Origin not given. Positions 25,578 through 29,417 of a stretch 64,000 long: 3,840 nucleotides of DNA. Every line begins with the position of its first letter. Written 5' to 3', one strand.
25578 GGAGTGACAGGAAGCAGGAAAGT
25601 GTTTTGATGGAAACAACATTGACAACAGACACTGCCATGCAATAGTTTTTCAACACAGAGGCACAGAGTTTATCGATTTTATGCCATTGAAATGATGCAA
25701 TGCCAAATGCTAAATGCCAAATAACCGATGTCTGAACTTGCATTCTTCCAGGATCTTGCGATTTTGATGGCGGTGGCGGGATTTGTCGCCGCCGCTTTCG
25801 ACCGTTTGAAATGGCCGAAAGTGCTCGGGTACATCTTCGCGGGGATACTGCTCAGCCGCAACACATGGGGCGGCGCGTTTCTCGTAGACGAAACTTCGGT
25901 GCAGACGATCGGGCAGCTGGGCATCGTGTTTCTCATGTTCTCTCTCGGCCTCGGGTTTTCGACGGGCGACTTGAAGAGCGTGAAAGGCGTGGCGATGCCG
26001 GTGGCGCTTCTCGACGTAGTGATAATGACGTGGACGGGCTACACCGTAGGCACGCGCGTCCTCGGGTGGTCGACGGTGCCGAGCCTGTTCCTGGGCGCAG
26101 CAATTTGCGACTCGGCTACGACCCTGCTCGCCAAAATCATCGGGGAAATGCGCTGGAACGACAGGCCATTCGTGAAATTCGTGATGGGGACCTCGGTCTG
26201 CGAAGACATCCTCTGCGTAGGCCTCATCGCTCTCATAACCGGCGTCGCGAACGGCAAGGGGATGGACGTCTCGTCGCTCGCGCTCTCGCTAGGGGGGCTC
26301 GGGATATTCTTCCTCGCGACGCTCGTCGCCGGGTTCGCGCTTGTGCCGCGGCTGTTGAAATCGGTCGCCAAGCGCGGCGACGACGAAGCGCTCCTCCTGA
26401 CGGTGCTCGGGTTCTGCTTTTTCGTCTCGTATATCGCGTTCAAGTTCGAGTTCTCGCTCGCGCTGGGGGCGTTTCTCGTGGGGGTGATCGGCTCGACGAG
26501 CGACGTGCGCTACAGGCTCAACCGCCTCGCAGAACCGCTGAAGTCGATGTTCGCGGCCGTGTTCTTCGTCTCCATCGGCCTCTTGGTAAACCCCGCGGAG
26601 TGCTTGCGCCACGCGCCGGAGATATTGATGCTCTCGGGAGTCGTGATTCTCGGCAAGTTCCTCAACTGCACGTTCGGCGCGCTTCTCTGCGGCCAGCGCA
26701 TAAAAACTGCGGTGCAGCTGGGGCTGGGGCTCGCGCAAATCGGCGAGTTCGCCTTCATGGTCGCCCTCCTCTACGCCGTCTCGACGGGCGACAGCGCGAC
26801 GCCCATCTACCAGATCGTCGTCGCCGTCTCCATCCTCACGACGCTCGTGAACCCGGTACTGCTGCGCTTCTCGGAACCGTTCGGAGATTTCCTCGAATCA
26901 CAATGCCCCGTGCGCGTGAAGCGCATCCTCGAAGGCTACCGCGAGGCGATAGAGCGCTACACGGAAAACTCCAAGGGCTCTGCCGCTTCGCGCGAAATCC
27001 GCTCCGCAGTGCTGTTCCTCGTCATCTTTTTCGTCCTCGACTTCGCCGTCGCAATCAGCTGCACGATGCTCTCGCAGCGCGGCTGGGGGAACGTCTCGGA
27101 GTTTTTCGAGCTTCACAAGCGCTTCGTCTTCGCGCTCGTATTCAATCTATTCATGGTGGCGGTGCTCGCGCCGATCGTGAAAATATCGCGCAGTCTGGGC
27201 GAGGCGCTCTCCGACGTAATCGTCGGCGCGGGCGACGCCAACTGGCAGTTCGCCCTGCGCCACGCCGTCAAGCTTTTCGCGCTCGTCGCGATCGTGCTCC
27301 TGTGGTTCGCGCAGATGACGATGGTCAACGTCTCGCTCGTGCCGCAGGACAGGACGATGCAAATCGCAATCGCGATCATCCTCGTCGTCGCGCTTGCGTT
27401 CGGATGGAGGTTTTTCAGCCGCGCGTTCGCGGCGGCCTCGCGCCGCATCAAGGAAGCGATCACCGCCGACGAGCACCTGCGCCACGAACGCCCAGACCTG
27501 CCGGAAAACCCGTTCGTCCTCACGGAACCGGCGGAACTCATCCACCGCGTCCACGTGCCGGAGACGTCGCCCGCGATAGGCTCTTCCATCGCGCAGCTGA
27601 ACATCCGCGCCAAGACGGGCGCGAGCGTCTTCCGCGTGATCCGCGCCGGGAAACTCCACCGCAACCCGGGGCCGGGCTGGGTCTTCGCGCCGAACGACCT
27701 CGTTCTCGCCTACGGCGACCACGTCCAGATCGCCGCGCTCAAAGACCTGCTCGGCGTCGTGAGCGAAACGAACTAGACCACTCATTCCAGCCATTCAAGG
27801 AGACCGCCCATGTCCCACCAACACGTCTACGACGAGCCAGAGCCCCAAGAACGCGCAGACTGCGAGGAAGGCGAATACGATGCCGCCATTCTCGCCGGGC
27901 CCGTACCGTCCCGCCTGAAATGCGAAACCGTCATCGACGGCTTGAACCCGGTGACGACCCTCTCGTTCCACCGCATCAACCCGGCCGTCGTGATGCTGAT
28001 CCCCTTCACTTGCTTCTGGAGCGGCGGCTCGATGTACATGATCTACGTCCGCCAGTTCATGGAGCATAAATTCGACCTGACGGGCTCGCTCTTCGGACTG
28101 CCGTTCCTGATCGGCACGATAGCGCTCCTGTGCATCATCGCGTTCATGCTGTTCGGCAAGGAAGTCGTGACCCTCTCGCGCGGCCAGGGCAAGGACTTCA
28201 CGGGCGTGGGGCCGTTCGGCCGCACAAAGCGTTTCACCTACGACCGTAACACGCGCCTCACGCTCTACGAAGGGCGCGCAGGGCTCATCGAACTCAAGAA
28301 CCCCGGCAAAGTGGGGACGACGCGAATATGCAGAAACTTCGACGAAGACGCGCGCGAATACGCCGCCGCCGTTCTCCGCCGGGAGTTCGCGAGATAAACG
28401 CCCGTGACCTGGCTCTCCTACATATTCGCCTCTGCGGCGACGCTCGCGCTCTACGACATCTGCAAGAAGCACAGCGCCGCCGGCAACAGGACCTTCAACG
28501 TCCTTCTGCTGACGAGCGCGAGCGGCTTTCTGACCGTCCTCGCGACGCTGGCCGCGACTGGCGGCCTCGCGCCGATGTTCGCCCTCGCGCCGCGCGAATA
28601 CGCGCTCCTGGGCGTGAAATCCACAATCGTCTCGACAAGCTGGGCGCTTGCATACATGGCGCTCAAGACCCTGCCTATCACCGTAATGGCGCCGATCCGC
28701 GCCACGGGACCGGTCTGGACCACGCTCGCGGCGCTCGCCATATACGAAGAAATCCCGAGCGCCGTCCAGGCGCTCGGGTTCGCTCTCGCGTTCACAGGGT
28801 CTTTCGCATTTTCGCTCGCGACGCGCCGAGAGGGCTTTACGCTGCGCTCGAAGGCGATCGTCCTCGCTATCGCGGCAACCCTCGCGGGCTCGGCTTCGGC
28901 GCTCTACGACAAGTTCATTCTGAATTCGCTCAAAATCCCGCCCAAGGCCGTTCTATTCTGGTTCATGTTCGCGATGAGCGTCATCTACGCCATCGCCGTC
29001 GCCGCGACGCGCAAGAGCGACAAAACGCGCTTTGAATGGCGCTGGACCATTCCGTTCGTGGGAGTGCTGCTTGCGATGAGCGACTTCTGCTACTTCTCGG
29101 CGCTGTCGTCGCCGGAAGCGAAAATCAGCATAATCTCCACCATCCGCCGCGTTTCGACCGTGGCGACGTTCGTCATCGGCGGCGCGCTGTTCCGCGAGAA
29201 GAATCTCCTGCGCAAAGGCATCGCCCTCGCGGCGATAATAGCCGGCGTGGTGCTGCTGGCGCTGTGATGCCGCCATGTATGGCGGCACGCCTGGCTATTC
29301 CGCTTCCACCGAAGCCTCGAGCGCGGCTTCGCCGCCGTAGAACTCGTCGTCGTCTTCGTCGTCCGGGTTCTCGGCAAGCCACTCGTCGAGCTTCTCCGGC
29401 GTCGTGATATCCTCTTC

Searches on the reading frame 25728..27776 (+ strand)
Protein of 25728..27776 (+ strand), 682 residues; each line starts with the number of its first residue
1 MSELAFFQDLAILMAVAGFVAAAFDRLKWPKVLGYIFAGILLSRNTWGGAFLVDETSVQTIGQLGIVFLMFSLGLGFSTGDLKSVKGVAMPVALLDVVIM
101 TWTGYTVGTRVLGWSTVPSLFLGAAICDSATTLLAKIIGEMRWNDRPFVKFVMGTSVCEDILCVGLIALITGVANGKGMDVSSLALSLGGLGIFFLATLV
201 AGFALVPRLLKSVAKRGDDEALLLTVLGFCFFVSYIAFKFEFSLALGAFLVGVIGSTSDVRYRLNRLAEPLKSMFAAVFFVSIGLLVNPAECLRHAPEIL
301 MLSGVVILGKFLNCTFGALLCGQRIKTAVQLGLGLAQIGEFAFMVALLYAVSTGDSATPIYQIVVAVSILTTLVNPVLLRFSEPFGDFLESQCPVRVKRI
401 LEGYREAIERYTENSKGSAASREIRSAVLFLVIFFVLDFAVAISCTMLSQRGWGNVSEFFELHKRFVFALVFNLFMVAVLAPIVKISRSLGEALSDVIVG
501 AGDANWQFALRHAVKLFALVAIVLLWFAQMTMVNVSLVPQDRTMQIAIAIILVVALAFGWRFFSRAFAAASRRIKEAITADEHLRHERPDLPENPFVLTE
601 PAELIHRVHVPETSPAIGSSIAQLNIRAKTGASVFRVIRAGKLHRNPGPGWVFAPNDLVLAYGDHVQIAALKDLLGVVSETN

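Call 24: search_protein_families(library=pfam, proteins=[window:25728-27776:+], max_evalue=0.001)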
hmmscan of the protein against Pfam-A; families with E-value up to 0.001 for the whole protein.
window:25728-27776:+ (682 aa): 2 families
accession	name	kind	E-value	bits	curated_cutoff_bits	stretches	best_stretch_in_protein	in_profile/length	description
PF00999.27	Na_H_Exchanger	-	7e-44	150.6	26.2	1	18-379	8-369/375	Sodium/hydrogen exchanger, transmembrane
PF02080.26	TrkA_C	-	8e-12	45.3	27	1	606-676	2-71/71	TrkA-C domain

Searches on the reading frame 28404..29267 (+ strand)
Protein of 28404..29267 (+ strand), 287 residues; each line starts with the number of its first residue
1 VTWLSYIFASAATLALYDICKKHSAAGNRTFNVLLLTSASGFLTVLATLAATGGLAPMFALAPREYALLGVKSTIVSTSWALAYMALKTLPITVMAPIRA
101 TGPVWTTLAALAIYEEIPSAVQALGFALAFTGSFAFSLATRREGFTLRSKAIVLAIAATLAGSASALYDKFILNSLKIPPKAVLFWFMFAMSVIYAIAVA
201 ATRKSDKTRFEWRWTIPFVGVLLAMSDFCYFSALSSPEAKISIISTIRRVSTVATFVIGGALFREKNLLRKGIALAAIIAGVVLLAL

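Call 24: search_protein_families(library=pfam, proteins=[window:28404-29267:+], max_evalue=0.001)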
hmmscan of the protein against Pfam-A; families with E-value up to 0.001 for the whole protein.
window:28404-29267:+ (287 aa): 1 family
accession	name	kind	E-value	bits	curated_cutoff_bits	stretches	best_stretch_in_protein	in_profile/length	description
PF00892.27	EamA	-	5e-14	53.2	28.2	2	150-286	2-134/135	EamA-like transporter family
